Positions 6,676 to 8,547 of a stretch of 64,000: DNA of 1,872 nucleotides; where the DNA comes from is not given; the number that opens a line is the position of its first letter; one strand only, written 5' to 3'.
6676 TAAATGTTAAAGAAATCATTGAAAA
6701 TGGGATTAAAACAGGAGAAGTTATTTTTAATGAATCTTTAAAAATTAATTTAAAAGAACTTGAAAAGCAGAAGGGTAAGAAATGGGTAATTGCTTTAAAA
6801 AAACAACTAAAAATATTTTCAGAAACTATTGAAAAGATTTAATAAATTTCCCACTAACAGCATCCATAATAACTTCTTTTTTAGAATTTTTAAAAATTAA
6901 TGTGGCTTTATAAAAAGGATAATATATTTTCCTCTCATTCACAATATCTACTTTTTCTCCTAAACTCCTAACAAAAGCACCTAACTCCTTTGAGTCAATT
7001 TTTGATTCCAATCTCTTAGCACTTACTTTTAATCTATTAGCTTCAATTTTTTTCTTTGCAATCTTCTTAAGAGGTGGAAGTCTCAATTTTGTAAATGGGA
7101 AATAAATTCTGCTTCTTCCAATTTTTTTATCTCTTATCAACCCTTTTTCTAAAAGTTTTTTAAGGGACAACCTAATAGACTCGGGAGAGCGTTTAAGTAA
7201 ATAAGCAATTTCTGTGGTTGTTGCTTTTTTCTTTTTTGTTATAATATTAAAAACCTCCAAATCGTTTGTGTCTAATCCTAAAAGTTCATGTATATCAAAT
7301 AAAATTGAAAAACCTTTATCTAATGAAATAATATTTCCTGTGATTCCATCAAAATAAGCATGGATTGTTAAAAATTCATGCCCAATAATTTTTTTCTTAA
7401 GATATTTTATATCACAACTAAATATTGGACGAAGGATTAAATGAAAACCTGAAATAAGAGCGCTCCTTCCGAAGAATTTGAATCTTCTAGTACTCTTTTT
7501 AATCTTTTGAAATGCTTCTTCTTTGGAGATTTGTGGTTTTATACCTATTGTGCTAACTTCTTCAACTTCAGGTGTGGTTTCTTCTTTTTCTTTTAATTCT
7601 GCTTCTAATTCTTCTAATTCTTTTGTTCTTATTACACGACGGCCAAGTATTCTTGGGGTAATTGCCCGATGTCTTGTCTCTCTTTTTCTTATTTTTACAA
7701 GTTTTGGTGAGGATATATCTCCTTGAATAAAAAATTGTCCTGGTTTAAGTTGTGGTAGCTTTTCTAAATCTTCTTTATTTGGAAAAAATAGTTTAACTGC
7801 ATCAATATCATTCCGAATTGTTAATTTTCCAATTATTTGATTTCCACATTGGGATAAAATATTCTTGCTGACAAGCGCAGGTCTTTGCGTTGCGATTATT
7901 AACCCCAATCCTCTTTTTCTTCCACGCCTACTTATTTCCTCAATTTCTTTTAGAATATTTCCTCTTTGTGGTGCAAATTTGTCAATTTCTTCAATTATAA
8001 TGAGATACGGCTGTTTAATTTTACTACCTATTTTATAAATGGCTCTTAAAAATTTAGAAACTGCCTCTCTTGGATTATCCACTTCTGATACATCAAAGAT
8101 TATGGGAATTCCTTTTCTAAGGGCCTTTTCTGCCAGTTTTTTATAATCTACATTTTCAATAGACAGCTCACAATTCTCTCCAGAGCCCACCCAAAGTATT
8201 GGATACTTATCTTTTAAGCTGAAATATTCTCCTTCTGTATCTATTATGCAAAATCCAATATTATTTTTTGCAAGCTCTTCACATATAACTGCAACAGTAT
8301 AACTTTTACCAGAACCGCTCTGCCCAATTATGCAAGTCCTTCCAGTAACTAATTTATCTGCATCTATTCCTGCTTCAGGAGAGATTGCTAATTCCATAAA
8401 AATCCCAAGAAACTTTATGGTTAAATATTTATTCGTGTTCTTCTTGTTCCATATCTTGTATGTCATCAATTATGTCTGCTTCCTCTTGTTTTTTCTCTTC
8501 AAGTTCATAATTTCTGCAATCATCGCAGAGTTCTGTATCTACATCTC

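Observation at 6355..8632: HerA/FtsK-like ATPase-wHTH fusion bracketed by two paralogous AN1-like zinc-finger mini-proteins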

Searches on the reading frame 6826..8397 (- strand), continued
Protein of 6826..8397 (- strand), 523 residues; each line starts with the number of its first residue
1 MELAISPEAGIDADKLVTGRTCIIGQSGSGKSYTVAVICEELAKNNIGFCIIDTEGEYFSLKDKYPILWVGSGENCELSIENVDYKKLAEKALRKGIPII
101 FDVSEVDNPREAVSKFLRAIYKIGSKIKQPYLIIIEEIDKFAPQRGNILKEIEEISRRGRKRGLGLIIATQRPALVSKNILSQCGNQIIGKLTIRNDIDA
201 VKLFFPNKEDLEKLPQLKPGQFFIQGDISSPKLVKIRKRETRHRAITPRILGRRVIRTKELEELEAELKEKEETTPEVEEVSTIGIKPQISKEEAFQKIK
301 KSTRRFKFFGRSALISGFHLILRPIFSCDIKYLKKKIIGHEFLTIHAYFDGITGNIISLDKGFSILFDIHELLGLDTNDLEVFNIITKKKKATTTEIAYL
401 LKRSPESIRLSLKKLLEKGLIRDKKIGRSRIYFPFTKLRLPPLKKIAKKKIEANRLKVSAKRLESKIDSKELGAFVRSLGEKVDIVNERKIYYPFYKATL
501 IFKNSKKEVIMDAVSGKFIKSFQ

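Call 91: search_protein_families(library=pfam, proteins=[L074:1763-2866:+, L092:1294-1707:+, L088:4602-5345:-, L006:8949-10166:-, L111:164-1597:-, L066:1782-2600:-, L062:5274-6110:+, L105:1472-2869:-, L062:1865-2413:-, L066:3454-4719:-], max_evalue=0.001)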
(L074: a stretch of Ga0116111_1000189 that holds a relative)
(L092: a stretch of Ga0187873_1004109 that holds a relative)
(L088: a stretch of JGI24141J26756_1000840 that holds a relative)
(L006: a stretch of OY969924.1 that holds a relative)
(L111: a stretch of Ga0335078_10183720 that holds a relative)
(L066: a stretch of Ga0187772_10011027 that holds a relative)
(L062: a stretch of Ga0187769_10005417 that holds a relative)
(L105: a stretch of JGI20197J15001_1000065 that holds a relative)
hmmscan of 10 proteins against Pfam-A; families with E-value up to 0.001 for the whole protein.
L074:1763-2866:+ (368 aa): 5 families
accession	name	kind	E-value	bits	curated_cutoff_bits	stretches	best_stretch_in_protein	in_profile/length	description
PF16897.10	MMR_HSR1_Xtn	-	8.2e-24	84.1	35.2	1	190-288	1-105/106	C-terminal region of MMR_HSR1 domain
PF01926.29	MMR_HSR1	-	9.3e-24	84.2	21.9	1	72-183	2-109/113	50S ribosome-binding GTPase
PF02824.27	TGS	-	1.6e-17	63.8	22.2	1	290-362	1-59/60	TGS domain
PF02421.24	FeoB_N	-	1.3e-10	41.4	27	1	71-128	2-59/156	Ferrous iron transport protein B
PF00350.29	Dynamin_N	-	3e-05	24.5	27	0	73-98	2-28/168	Dynamin family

L092:1294-1707:+ (138 aa): 0 families

L088:4602-5345:- (248 aa): 1 family
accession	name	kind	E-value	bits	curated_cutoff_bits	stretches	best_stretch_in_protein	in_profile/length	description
PF03807.23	F420_oxidored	-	1.9e-11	44.8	21.6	1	28-128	1-93/94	NADP oxidoreductase coenzyme F420-dependent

L006:8949-10166:- (406 aa): 1 family
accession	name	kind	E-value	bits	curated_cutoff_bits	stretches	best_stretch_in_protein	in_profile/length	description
PF14885.12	GHL15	-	3.6e-14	53.8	27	1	100-309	36-271/271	Hypothetical glycosyl hydrolase family 15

L111:164-1597:- (478 aa): 1 family
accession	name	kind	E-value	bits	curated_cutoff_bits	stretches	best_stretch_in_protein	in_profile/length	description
PF01425.27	Amidase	-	2.4e-121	406.4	27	1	30-452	2-445/445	Amidase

L066:1782-2600:- (273 aa): 1 family
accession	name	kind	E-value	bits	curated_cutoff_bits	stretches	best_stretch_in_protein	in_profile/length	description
PF01791.15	DeoC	-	2.8e-16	60.3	23.8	1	62-267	6-226/229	DeoC/LacD family aldolase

L062:5274-6110:+ (279 aa): 1 family
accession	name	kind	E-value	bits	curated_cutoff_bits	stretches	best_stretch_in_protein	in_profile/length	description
PF00571.33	CBS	-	1.2e-38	131.6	24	4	86-137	3-56/57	CBS domain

L105:1472-2869:- (466 aa): 5 families
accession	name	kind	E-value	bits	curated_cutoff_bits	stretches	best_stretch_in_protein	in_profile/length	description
PF10996.14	Beta-Casp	-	1.1e-38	132.9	27.7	1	255-380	1-120/120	Beta-Casp domain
PF07521.17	RMMBL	-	3.1e-14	53.2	21.6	1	394-454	2-60/63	Zn-dependent metallo-hydrolase RNA specificity domain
PF00753.33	Lactamase_B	-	1.3e-10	42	22.7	1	18-74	10-63/196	Metallo-beta-lactamase superfamily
PF16661.11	Lactamase_B_6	-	3.6e-06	26.9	27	1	21-172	4-149/193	Metallo-beta-lactamase superfamily domain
PF12706.13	Lactamase_B_2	-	3.8e-05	23.8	27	1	27-91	3-68/200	Beta-lactamase superfamily domain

L062:1865-2413:- (183 aa): 0 families

L066:3454-4719:- (422 aa): 1 family
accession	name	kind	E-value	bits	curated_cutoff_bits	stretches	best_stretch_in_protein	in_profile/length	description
PF02492.25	cobW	-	0.00013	22.1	20.7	1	211-275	112-179/180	CobW/HypB/UreG, nucleotide-binding domain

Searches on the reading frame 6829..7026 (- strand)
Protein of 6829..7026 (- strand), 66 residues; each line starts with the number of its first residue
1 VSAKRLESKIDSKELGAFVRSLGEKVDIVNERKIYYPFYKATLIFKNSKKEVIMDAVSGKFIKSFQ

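Call 73: search_protein_families(library=pfam, proteins=[window:6829-7026:-], max_evalue=10)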
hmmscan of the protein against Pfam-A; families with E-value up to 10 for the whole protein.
seq(66 aa): 1 family
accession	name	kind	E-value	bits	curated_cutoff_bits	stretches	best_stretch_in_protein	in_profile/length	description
PF03413.25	PepSY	-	0.017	15.9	24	1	24-64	18-59/60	Peptidase propeptide and YPEB domain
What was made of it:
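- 6829..7089 (-): Basic linker plus second alpha/beta domain, aa 437-523, net charge +14. It carries the motif IYYPFY...DAVSGK and is weakly PepSY-like. PepSY E=0.017, below threshold (call 73).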
